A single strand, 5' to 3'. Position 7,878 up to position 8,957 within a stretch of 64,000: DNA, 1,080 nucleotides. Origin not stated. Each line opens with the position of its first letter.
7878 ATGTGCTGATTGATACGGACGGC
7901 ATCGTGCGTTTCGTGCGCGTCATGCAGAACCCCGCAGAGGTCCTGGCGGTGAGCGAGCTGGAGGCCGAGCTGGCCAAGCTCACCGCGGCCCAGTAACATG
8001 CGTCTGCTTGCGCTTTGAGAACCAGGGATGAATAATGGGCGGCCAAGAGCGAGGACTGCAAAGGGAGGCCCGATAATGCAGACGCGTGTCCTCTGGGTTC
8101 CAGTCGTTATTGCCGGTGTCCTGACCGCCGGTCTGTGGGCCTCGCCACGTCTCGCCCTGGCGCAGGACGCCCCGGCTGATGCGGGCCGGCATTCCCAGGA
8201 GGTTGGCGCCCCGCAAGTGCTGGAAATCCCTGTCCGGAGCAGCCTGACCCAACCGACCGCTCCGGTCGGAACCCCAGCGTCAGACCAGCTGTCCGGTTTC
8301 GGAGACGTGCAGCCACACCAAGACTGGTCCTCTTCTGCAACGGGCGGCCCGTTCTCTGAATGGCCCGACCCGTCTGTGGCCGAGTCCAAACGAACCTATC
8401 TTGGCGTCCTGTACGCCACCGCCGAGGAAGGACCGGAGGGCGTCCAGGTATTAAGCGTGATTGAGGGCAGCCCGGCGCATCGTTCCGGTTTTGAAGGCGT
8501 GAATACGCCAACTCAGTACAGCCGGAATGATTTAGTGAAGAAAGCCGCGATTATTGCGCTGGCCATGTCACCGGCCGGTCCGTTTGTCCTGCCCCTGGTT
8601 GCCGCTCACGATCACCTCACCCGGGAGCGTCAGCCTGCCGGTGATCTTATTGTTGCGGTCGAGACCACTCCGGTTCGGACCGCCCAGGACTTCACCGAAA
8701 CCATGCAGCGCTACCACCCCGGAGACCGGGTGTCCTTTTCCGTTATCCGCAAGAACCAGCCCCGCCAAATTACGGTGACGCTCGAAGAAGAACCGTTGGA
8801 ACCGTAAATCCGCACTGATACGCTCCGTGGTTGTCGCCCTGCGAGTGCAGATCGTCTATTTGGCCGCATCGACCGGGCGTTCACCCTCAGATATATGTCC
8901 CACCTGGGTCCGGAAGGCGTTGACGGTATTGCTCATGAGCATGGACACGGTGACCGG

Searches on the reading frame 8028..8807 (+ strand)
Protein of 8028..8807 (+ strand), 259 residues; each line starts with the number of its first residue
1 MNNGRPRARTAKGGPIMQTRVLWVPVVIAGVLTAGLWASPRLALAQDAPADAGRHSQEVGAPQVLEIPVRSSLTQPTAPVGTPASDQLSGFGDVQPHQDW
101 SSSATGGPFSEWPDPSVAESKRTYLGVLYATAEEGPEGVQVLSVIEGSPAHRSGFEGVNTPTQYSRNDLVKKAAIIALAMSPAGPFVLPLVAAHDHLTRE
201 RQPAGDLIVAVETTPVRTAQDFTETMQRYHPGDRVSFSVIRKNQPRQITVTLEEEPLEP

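Call 4: search_protein_families(library=pfam, proteins=[window:8028-8807:+], max_evalue=0.01)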
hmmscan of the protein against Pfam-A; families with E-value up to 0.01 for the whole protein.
window:8028-8807:+ (259 aa): 2 families
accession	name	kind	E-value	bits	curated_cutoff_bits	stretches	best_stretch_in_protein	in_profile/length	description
PF13180.12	PDZ_2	-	3.2e-10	40.6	27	1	126-252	4-80/80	PDZ domain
PF17820.7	PDZ_6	-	0.00016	21.8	27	0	204-241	18-54/54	PDZ domain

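Call 23: search_protein_families(library=ncbifam, proteins=[window:8028-8807:+], max_evalue=0.01)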
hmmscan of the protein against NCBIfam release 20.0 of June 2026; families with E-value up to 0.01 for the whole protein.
window:8028-8807:+ (259 aa): 8 families
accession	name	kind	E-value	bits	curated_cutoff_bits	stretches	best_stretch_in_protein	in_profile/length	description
TIGR02037.1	degP_htrA_DO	subfamily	1.7e-08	33.9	416.2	1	204-255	279-330/434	Do family serine endopeptidase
NF047968.1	SerProtHtrA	equivalog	8.2e-05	22.1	470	1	203-252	308-357/357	serine protease HtrA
TIGR02038.1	protease_degS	equivalog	0.00011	21.5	422.95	1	204-256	298-350/351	outer membrane-stress sensor serine endopeptidase DegS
NF041521.1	HhoA_HhoB_HtrA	equivalog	0.0002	20.8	450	0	204-253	283-332/335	HhoA/HhoB/HtrA family serine endopeptidase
NF040965.1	MamP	equivalog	0.00095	18.9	300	1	204-250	154-206/290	magnetosome magnetite formation protein MamP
NF007526.1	PRK10139.1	equivalog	0.0019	17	756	1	203-254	310-361/456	serine endoprotease DegQ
NF041199.1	trx7_PDZ_seleno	equivalog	0.0023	16.9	300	1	204-254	223-274/390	Trx7/PDZ domain-containing (seleno)protein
NF008147.1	PRK10898.1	equivalog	0.01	15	408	0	204-255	299-350/352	outer membrane-stress sensor serine endopeptidase DegS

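Call 61: find_homologous_proteins(query=window:8028-8804:+, max_evalue=0.001)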
Query window:8028-8804:+ (259 aa): 150 proteins with E <= 0.001 among 2772 candidates; the best 120 are listed.
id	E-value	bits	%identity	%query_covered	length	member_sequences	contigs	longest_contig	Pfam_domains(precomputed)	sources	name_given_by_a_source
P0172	8.0e-151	519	97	94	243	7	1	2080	PF13180.13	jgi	jgi:hypothetical protein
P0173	1.6e-144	498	94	94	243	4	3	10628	PF13180.13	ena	-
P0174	4.3e-136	470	88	94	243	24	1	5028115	PF17820.8,PF13180.13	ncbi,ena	-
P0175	3.8e-131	454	86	94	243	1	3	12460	PF13180.13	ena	-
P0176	5.0e-129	447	85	93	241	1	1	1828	PF17820.8,PF13180.13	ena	-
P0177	6.6e-125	434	82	94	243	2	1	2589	PF17820.8,PF13180.13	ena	-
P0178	1.3e-124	433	81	94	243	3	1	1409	PF17820.8,PF13180.13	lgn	-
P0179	3.5e-124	431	82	94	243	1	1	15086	PF17820.8,PF13180.13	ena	-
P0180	4.8e-124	431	82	94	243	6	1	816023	PF17820.8,PF13180.13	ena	-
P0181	2.4e-123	429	82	94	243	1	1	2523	PF17820.8,PF13180.13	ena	-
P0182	3.7e-122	425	81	94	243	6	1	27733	PF17820.8,PF13180.13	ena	-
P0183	6.4e-121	421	81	94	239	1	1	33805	PF17820.8,PF13180.13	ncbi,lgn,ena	-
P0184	2.1e-120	419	81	94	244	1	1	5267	PF17820.8,PF13180.13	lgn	-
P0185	1.0e-119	417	81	94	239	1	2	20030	PF17820.8,PF13180.13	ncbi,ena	-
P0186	5.3e-119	414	79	94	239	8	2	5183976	PF17820.8,PF13180.13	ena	-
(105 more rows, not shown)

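Call 81: predict_structure(alignment_id=A6)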
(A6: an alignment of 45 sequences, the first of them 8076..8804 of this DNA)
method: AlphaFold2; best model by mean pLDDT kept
length: 243 residues; sequences in the alignment: 45
mean_pLDDT: 64.3   pTM: 0.45
mean pLDDT of the five models: 64.3, 63.4, 63.2, 62.9, 61.4
residues with pLDDT >= 90: 58; 70-90: 38; 50-70: 67; < 50: 80
segments of 3 or more residues with pLDDT < 50: 25-102
pLDDT, mean of each block of 10 residues (from residue 1): 59 69 46 35 46 39 34 36 34 43 71 78 90 91 65 60 60 63 67 93 91 92 91 90 61
secondary structure, 60 per line:
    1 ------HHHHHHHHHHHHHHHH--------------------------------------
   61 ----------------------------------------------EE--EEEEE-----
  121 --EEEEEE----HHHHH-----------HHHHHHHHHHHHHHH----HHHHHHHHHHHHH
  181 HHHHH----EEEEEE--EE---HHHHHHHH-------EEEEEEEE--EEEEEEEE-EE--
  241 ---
elements in order: H7-22 E111-115 E123-128 H133-137 H149-163 H168-185 E190-195 H203-210 E218-225 E228-235

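Call 83: fold_search(model_id=the predicted structure, library=pdb)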
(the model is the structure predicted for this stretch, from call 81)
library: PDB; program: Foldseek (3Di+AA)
matches with E <= 10: 480; with E <= 0.001: 92
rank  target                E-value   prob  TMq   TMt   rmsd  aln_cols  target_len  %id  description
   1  3qo6_B                1.0e-06  1.00  0.37  0.28   2.6       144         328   22  Crystal structure analysis of the plant protease Deg1 (released 2011-05-04)
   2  3qo6_C                1.1e-06  1.00  0.37  0.28   2.7       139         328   23  Crystal structure analysis of the plant protease Deg1 (released 2011-05-04)
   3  3qo6_A                3.4e-06  1.00  0.36  0.27   2.7       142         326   22  Crystal structure analysis of the plant protease Deg1 (released 2011-05-04)
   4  3stj_A                8.8e-06  1.00  0.34  0.28   2.1       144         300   16  Crystal structure of the protease + PDZ1 domain of DegQ from Escherichia coli (released 2011-07-27)
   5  6ew9_A                9.3e-06  1.00  0.34  0.27   2.8       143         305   17  CRYSTAL STRUCTURE OF DEGS STRESS SENSOR PROTEASE IN COMPLEX WITH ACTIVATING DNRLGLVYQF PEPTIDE (released 2018-04-25)
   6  3otp_E                9.3e-06  1.00  0.34  0.22   2.9       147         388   13  Crystal structure of the DegP dodecamer with a model substrate (released 2011-01-19)
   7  3gdv_C                1.2e-05  1.00  0.35  0.29   1.5       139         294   17  Crystal structure of DegS H198P/D320A mutant modified by DFP and in complex with YQF peptide (released 2009-03-31)
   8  6ew9_B                1.4e-05  1.00  0.34  0.28   2.6       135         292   17  CRYSTAL STRUCTURE OF DEGS STRESS SENSOR PROTEASE IN COMPLEX WITH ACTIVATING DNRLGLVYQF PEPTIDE (released 2018-04-25)
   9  4ic6_C                1.4e-05  1.00  0.36  0.26   3.5       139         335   20  Crystal structure of Deg8 (released 2013-05-01)
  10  3pv5_C                1.4e-05  1.00  0.33  0.21   2.5       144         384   17  Structure of Legionella fallonii DegQ (N189G/P190G variant) (released 2011-06-15)
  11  8kic_A                1.6e-05  1.00  0.35  0.29   3.0       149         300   16  Bacterial serine protease (released 2024-09-04)
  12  3otp_D                1.6e-05  1.00  0.34  0.21   2.4       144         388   13  Crystal structure of the DegP dodecamer with a model substrate (released 2011-01-19)
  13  4ic6_A                1.7e-05  1.00  0.36  0.26   2.8       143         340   19  Crystal structure of Deg8 (released 2013-05-01)
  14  3cs0_A                1.7e-05  1.00  0.34  0.22   3.1       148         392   13  Crystal structure of DegP24 (released 2008-05-27)
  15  3gdv_A                1.8e-05  1.00  0.33  0.27   1.5       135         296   17  Crystal structure of DegS H198P/D320A mutant modified by DFP and in complex with YQF peptide (released 2009-03-31)
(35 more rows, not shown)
